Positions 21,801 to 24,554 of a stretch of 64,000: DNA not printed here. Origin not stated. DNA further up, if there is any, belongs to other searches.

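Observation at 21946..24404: ECF sigma factor fused to a TM helix and five CarboxypepD_reg-like domains, overlapping the start of a beta-carbonic anhydrase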

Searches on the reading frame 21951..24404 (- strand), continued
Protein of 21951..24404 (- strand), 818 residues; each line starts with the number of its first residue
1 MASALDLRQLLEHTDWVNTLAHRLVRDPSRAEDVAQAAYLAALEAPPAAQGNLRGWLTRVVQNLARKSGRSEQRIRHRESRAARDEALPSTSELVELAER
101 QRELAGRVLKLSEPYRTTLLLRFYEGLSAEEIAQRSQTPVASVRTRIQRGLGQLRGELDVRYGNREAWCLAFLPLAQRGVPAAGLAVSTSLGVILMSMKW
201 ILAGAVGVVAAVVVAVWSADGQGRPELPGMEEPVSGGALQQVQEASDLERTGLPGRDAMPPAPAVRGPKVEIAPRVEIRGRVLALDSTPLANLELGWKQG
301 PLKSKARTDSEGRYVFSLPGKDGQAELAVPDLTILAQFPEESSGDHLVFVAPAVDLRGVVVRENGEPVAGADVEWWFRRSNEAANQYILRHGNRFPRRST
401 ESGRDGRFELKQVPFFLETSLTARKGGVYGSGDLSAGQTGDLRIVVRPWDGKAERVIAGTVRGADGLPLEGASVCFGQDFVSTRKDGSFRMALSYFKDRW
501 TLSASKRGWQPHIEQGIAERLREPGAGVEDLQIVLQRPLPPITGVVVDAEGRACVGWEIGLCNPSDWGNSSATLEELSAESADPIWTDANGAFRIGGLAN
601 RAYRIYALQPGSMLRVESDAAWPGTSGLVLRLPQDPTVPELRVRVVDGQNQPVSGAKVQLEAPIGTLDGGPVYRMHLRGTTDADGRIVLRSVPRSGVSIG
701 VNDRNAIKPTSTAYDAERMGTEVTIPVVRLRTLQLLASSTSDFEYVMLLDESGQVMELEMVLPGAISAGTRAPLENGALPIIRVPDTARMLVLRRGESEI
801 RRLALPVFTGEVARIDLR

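Call 54: fold_search(model_id=the predicted structure, library=pdb)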
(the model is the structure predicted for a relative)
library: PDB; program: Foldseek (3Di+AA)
matches with E <= 10: 1009; with E <= 0.001: 108
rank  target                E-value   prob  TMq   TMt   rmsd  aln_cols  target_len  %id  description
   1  4oq1                  4.7e-11  1.00  0.14  0.27  22.7       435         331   15  Structure of the Streptococcal ancillary pilin (released 2014-04-23)
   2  6fwv_B                2.7e-10  1.00  0.11  0.16  38.4       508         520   12  The Bacillus anthracis TIE protein (released 2018-08-08)
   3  6fwv_A                2.9e-10  1.00  0.10  0.15  43.6       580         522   10  The Bacillus anthracis TIE protein (released 2018-08-08)
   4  2y1v_A                2.1e-08  1.00  0.09  0.11  28.1       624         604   10  Full length structure of RrgB Pilus protein from Streptococcus pneumoniae (released 2011-11-09)
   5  7vcr_B                2.1e-08  0.99  0.11  0.15  35.7       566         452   10  Crystal Structure of PitA fragment from pilus islet-2 of Streptococcus oralis (released 2022-06-01)
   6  3kpt_B                3.4e-08  1.00  0.09  0.20  25.6       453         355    9  Crystal structure of BcpA, the major pilin subunit of Bacillus cereus (released 2009-11-24)
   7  3kpt_A                3.8e-08  1.00  0.09  0.20  25.1       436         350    9  Crystal structure of BcpA, the major pilin subunit of Bacillus cereus (released 2009-11-24)
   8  3rkp_B                4.5e-08  1.00  0.10  0.20  23.0       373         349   12  Crystal structure of BcpA*(D312A), the major pilin subunit of Bacillus cereus (released 2012-05-30)
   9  10ps                  5.0e-08  0.98  0.08  0.11  27.7       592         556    9  Crystal structure of SdrD A2-A3-B1-B2 domains from Staphylococcus aureus JH1 (released 2026-02-11)
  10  7w6b                  7.4e-08  1.00  0.14  0.14  38.5       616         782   10  Crystal Structure of PitA from pilus islet-2 of Streptococcus oralis (released 2022-06-01)
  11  5xya                  1.0e-07  0.97  0.10  0.07  27.6       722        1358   11  Crystal structure of a serine protease from Streptococcus species (released 2018-08-08)
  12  7vcn_B                1.3e-07  0.98  0.10  0.15  34.9       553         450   10  Crystal Structure of PitA fragment from pilus islet-2 of Streptococcus oralis with Tb-Xo4 (released 2022-07-13)
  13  7vcr_A                2.3e-07  1.00  0.09  0.14  20.3       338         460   12  Crystal Structure of PitA fragment from pilus islet-2 of Streptococcus oralis (released 2022-06-01)
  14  3rkp_A                2.3e-07  1.00  0.09  0.19  24.8       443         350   10  Crystal structure of BcpA*(D312A), the major pilin subunit of Bacillus cereus (released 2012-05-30)
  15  7edd                  5.0e-07  0.93  0.11  0.07  27.6       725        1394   10  Crystal structure of a serine protease from Streptococcus pyogenes (released 2021-05-12)
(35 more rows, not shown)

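Call 68: search_protein_families(library=pfam, alignment_id=A4, max_evalue=0.00001)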
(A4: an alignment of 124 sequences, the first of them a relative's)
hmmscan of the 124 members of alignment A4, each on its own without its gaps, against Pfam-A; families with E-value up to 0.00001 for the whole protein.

A. member 1, L009:4432-5868:+ (479 aa): 2 families
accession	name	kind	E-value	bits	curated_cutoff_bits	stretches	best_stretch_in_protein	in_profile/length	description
PF00082.27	Peptidase_S8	-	3.2e-50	171.5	21.8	1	188-459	2-276/288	Subtilase family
PF22148.1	Fervidolysin_NPro-like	-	7.3e-07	29.9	21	1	51-139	3-81/81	Fervidolysin N-terminal prodomain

B. families by the number of members that match (of 124 scanned): 167 families (the first 25 are shown)
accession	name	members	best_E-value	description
PF13620.12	CarboxypepD_reg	5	1.2e-58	Carboxypeptidase regulatory-like domain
PF13715.12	CarbopepD_reg_2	3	4.1e-18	CarboxypepD_reg-like domain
PF13649.12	Methyltransf_25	3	7.9e-15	Methyltransferase domain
PF08281.18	Sigma70_r4_2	3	7.7e-14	Sigma-70, region 4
PF04545.22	Sigma70_r4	3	1.5e-12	Sigma-70, region 4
PF04542.20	Sigma70_r2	3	3.2e-12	Sigma-70 region 2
PF13243.12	SQHop_cyclase_C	3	5.5e-09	Squalene-hopene cyclase C-terminal domain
PF13517.12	FG-GAP_3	2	1.7e-52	FG-GAP-like repeat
PF00884.28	Sulfatase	2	8e-51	Sulfatase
PF00474.23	SSF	2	5.6e-43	Sodium:solute symporter family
PF02518.31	HATPase_c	2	5.3e-31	Histidine kinase-, DNA gyrase B-, and HSP90-like ATPase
PF00072.30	Response_reg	2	1.1e-26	Response regulator receiver domain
PF00512.31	HisKA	2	3.9e-21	His Kinase A (phospho-acceptor) domain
PF00027.35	cNMP_binding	2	5.6e-19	Cyclic nucleotide-binding domain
PF08241.18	Methyltransf_11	2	3.2e-16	Methyltransferase domain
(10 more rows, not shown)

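Call 76: find_encoding_contigs(protein=P0001, flank=10000, max_places=1)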
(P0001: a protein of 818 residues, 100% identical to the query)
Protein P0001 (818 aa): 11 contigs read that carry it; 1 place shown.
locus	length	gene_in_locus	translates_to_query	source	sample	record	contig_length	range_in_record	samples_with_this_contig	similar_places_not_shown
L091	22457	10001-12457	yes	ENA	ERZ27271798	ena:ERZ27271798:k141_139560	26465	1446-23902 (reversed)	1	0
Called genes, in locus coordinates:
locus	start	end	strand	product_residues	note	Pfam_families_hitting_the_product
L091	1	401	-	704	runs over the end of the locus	PF00069:Pkinase, PF07714:PK_Tyr_Ser-Thr, PF03109:ABC1 (weak), PF13428:TPR_14 (faint), PF13431:TPR_17 (faint), PF13181:TPR_8 (faint), PF21033:RMD1-3 (faint), PF23914:TPR_CcmH_CycH (faint), +6 more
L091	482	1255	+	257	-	-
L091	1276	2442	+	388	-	-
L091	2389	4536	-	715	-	-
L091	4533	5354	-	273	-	-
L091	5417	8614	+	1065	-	PF04851:ResIII, PF00176:SNF2-rel_dom, PF00270:DEAD (weak), PF00271:Helicase_C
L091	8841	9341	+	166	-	PF22148:Fervidolysin_NPro-like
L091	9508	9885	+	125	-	PF00082:Peptidase_S8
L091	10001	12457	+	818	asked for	PF04542:Sigma70_r2, PF08281:Sigma70_r4_2, PF04545:Sigma70_r4 (weak), PF02369:Big_1 (faint), PF13620:CarboxypepD_reg (faint)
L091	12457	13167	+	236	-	PF00484:Pro_CA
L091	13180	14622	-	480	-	PF16217:M64_N, PF09471:Peptidase_M64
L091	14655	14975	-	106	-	PF01906:YbjQ_1, PF23025:YbjQ_2 (weak)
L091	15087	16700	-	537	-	PF00118:Cpn60_TCP1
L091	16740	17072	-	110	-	PF00166:Cpn10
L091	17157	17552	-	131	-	PF00072:Response_reg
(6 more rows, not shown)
